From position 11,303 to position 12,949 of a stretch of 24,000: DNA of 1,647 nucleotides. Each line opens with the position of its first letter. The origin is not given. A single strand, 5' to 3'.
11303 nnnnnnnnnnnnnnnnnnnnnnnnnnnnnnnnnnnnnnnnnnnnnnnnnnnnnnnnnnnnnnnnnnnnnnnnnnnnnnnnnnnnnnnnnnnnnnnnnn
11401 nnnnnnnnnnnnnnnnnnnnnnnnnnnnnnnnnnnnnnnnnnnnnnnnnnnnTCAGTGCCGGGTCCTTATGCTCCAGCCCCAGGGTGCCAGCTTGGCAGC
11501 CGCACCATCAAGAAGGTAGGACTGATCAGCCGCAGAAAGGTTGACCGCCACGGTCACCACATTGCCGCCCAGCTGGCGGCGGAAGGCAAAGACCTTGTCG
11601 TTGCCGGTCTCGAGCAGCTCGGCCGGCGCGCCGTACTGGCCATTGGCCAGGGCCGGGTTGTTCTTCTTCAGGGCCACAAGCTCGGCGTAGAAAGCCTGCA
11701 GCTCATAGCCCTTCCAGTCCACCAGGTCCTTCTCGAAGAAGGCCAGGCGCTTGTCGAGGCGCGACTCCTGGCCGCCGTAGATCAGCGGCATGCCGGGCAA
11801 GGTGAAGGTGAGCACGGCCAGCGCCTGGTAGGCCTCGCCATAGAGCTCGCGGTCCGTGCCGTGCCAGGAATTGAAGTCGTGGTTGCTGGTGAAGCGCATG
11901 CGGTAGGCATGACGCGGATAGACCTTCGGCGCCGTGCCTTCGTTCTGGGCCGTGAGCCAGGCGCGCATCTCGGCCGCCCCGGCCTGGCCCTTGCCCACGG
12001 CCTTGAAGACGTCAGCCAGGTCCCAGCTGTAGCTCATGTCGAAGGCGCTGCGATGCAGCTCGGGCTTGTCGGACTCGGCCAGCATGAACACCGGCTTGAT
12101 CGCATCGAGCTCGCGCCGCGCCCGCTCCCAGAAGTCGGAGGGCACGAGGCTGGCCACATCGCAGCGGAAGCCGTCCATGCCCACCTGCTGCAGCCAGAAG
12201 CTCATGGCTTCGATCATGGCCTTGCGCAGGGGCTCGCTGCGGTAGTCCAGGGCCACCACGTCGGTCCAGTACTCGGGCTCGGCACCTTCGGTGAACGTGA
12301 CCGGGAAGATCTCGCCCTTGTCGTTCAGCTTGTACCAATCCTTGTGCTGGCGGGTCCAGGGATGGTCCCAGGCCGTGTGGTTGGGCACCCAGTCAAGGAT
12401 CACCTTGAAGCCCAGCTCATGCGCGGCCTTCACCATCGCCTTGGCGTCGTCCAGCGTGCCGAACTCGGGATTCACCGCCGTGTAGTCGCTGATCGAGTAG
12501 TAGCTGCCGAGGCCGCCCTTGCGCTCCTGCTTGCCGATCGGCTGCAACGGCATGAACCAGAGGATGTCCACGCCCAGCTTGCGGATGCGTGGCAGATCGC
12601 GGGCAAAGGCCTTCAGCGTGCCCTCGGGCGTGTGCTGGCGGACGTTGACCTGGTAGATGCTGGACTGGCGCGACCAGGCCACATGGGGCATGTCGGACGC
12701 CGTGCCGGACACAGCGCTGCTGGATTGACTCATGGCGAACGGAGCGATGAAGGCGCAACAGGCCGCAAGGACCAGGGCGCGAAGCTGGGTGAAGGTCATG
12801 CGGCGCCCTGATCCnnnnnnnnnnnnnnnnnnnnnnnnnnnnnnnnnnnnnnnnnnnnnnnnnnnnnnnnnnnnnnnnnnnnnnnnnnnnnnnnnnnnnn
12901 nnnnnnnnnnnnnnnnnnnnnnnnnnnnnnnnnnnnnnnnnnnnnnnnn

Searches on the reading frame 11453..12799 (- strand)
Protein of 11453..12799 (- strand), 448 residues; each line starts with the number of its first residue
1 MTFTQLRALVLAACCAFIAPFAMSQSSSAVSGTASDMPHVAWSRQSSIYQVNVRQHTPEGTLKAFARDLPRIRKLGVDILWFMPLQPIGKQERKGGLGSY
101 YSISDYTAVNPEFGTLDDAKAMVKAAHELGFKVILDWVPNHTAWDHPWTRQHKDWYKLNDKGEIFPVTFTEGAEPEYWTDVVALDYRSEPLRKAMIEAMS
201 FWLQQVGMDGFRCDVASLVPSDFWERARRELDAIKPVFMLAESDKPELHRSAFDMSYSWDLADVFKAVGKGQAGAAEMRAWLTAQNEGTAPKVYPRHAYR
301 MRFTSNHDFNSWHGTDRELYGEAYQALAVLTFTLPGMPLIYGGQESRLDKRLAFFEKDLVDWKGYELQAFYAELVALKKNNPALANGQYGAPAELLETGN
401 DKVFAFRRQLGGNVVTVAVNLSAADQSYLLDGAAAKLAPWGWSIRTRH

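Call 5: search_protein_families(library=pfam, proteins=[window:11453-12799:-])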
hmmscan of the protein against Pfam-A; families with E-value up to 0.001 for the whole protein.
window:11453-12799:- (448 aa): 4 families
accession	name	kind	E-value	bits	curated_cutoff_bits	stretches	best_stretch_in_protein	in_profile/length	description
PF00128.31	Alpha-amylase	-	7.8e-35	121.4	22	1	56-348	15-356/446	Alpha amylase, catalytic domain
PF14701.12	hDGE_amylase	-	1.3e-06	28.2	27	1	60-154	19-115/439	Glycogen debranching enzyme, glucanotransferase domain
PF14871.12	GHL6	-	1.1e-05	26.1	35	1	100-214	29-131/132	Hypothetical glycosyl hydrolase 6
PF16657.11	Malt_amylase_C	-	0.00014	22.3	27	1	394-430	4-40/75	Maltogenic Amylase, C-terminal domain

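Call 6: search_protein_families(library=ncbifam, proteins=[window:11453-12799:-])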
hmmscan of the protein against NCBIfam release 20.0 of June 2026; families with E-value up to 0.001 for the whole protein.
window:11453-12799:- (448 aa): 38 families (the best 25 are shown)
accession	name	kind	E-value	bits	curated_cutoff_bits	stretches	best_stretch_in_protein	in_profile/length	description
NF041321.1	Alpha-amyl_MalA_Halo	equivalog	8.7e-52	176.4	875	1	40-431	254-634/666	alpha-amylase MalA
TIGR02403.1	trehalose_treC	equivalog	1.2e-31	110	799.05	1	54-154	18-112/544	alpha,alpha-phosphotrehalase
TIGR02456.1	treS_nterm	equivalog_domain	5.1e-31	107.8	678.35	1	42-215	2-198/539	maltose alpha-D-glucosyltransferase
NF051899.1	BetGalacBglAAgro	equivalog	2e-27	95.8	900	1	42-179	2-139/537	beta-galactosidase BglA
NF008183.0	PRK10933.1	subfamily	2.9e-24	85.7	535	1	41-154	6-118/551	alpha,alpha-phosphotrehalase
TIGR02402.1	trehalose_TreZ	equivalog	9.2e-24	83.6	538.8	1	44-219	93-251/545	malto-oligosyltrehalose trehalohydrolase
NF041090.1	Cyc-maltodext_AglB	equivalog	1.4e-23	83.5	540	2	60-217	62-209/470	cyclomaltodextrinase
NF008051.0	PRK10785.1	equivalog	2.1e-20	72.4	568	1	59-428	175-565/607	maltodextrin glucosidase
NF008967.0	PRK12313.1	equivalog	5.1e-14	51.5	577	1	101-224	204-320/633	1,4-alpha-glucan branching protein GlgB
NF003811.1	PRK05402.1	equivalog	2e-13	49.8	741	1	101-224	196-312/619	1,4-alpha-glucan branching protein GlgB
TIGR02401.1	trehalose_TreY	equivalog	1.7e-12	46.4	498.65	1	59-145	12-93/838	malto-oligosyltrehalose synthase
NF011083.0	PRK14510.1-2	equivalog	3.9e-12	44.5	1322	1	59-236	219-403/1186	bifunctional glycogen debranching protein GlgX/4-alpha-glucanotransferase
TIGR02100.1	glgX_debranch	equivalog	5e-12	44.7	640.9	1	60-250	179-371/688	glycogen debranching protein GlgX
NF007060.0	PRK09505.2-5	equivalog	6.2e-12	44.3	790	2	60-144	232-324/690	alpha-amylase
TIGR01515.1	branching_enzym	equivalog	1.3e-11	43.9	463.95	1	70-223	159-300/607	1,4-alpha-glucan branching enzyme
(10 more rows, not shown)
